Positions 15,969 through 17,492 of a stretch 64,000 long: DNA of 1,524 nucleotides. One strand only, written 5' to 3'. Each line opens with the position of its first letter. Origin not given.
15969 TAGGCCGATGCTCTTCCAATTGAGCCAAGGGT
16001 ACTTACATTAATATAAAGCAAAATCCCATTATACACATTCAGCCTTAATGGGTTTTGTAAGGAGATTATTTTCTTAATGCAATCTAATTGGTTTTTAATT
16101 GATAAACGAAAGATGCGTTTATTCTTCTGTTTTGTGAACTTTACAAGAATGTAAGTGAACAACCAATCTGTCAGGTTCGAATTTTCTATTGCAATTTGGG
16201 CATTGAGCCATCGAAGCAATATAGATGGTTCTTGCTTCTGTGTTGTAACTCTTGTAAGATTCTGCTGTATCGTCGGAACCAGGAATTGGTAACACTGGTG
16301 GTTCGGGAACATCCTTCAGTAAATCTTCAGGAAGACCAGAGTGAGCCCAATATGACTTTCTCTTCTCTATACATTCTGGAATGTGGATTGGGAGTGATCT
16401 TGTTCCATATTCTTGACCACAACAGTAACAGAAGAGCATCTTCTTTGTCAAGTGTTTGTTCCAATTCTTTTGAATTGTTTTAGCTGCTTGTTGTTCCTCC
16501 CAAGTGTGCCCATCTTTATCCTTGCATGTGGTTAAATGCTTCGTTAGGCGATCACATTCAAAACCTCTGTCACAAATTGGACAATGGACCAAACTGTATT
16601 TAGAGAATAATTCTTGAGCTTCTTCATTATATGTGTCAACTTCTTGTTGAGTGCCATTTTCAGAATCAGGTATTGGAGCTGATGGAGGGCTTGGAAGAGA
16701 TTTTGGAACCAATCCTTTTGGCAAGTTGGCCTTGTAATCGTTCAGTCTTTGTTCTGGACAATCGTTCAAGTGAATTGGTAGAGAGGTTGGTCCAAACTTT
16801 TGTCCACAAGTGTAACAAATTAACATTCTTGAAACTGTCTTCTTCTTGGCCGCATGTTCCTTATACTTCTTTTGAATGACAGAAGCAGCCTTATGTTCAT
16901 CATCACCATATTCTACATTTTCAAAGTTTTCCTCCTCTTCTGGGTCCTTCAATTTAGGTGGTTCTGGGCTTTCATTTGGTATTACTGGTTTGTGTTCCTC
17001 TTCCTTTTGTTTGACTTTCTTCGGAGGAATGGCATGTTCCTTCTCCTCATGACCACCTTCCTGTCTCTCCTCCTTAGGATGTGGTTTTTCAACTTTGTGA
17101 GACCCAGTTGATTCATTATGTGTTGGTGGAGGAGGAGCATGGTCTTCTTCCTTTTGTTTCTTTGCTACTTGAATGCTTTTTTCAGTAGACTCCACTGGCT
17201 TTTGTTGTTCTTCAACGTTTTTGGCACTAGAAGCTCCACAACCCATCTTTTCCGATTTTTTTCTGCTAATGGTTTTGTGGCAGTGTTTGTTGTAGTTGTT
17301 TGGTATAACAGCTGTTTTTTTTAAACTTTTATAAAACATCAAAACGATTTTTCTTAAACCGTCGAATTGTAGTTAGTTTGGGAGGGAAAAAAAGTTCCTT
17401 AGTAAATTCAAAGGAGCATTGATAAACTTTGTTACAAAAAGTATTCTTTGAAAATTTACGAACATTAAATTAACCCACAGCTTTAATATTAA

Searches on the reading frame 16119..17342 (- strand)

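Call 20: search_protein_families(library=pfam, proteins=[window:16119-17342:-], max_evalue=0.00001)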
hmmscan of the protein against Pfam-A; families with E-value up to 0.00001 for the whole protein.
window:16119-17342:- (407 aa): 1 family
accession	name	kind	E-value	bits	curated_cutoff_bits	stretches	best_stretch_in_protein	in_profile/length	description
PF13913.12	zf-C2HC_2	-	4.4e-28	96.7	27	2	378-401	2-25/25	zinc-finger of a C2HC-type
